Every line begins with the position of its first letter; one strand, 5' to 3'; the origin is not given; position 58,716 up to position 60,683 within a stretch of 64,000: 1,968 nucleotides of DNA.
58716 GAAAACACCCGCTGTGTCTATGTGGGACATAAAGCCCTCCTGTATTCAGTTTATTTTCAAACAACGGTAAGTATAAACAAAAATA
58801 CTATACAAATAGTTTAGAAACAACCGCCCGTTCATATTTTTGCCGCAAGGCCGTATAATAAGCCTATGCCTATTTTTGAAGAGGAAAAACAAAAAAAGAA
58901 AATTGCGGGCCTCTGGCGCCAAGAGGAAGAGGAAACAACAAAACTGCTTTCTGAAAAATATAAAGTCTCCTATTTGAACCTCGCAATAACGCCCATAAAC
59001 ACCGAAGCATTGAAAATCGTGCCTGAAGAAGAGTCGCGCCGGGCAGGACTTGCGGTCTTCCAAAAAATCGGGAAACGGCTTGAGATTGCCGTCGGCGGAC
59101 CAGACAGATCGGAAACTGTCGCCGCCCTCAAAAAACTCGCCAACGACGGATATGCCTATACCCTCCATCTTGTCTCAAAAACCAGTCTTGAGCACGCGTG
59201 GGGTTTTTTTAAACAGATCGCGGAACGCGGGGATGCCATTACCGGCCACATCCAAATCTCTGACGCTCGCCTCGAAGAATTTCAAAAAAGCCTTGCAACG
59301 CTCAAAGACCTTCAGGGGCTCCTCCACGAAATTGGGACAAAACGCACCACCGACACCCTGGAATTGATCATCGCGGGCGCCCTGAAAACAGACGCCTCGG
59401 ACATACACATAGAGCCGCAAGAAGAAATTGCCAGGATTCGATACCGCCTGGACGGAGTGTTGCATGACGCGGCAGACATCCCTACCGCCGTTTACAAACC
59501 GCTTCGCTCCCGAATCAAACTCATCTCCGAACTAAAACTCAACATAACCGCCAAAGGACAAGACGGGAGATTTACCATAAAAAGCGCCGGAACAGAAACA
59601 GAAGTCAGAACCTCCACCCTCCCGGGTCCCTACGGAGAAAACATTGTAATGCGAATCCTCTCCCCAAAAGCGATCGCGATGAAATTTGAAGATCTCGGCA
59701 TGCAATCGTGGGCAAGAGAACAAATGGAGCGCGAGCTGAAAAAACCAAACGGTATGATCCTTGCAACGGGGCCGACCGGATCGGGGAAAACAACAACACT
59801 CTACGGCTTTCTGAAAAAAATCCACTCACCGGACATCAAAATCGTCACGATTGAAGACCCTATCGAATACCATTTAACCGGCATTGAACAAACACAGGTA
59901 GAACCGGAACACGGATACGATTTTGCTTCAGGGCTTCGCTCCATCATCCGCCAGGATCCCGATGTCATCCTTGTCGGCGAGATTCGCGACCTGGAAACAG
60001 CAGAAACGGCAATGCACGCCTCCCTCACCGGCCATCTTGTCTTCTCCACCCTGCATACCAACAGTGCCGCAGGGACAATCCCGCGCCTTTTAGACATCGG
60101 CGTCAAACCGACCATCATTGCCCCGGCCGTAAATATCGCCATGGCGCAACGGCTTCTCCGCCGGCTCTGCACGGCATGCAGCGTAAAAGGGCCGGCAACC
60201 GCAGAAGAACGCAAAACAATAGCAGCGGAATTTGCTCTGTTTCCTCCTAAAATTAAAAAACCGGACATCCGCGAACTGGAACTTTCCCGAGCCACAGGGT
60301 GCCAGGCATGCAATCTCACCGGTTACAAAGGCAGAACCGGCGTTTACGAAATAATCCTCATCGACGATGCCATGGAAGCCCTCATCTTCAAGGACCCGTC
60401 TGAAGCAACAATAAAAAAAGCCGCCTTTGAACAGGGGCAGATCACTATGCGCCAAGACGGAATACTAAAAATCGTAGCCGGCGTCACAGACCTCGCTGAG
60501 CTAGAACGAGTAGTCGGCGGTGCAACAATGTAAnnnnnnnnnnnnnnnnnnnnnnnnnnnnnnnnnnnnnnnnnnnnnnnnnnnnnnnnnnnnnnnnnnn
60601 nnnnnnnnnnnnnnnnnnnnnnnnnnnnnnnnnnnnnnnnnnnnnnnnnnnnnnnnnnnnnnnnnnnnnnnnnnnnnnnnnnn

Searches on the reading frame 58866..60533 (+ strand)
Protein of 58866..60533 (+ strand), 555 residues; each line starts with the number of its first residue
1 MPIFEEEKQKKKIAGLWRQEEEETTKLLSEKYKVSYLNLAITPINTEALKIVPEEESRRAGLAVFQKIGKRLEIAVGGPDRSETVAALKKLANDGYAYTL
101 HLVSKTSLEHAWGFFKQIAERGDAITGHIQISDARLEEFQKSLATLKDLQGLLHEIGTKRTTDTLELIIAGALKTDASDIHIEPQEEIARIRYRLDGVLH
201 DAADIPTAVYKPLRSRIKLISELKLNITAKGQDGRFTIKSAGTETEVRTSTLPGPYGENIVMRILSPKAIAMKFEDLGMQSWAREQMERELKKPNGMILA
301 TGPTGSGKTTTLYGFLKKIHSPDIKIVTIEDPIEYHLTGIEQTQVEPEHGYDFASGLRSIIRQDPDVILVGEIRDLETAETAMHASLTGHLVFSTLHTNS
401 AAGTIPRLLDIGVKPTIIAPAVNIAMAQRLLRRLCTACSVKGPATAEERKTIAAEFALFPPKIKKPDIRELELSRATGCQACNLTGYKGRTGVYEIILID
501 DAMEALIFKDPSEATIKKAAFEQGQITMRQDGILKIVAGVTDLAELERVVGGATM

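Call 42: search_protein_families(library=ncbifam, proteins=[window:58866-60533:+], max_evalue=0.01)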
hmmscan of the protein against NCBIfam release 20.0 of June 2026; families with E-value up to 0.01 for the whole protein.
window:58866-60533:+ (555 aa): 20 families
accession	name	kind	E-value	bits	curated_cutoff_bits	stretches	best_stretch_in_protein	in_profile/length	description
TIGR02538.1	type_IV_pilB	equivalog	7.6e-139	463.9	675.65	1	20-549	42-561/564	type IV-A pilus assembly ATPase PilB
TIGR02533.1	type_II_gspE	equivalog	7.8e-137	456.8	630.25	1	69-549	21-485/486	type II secretion system ATPase GspE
NF053534.1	T4PilAsmATPsTfpB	equivalog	6.4e-118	394.6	850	1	159-550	199-582/584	type IV pilus assembly ATPase TfpB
NF007755.0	PRK10436.1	equivalog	1.9e-114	382.9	617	1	144-552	68-461/465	type II secretion system protein GspE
NF041000.1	ATPase_ComGA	equivalog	1.8e-67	227.1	300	1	168-432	3-266/267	competence type IV pilus ATPase ComGA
TIGR01420.1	pilT_fam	subfamily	2.8e-50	171.5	319.1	1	165-411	2-242/343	PilT/PilU family type 4a pilus ATPase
TIGR02525.1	plasmid_TraJ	equivalog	1.6e-26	93.2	368.3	1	288-411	142-272/372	plasmid transfer ATPase TraJ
TIGR02524.1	dot_icm_DotB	equivalog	5.1e-22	78.6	463.3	1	295-427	134-275/358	Dot/Icm type IV secretion system ATPase DotB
NF058587.1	archaellum_moto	equivalog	2.1e-15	56.5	550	1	298-432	278-418/527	archaellum flagellar ATPase motor FlaI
TIGR02782.1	TrbB_P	equivalog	6.9e-13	48.5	304.55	1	295-409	136-253/303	P-type conjugative transfer ATPase TrbB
TIGR03819.1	heli_sec_ATPase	hypoth_equivalog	1.3e-11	44.3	373.15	1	257-423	139-312/340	TadA family conjugal transfer-associated ATPase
NF010407.0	PRK13833.1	subfamily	2.5e-11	43.6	499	1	298-409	147-260/323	conjugal transfer protein TrbB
NF010469.0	PRK13894.1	subfamily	8.6e-10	38.5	508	1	294-409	148-265/320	conjugal transfer ATPase TrbB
TIGR02788.1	VirB11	equivalog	1.4e-09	37.4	249.95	1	298-411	147-265/308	P-type DNA transfer ATPase VirB11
NF053672.1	bindosome_BasE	exception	4e-07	29.1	1000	1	300-408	275-388/512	bindosome assembly system ATPase subunit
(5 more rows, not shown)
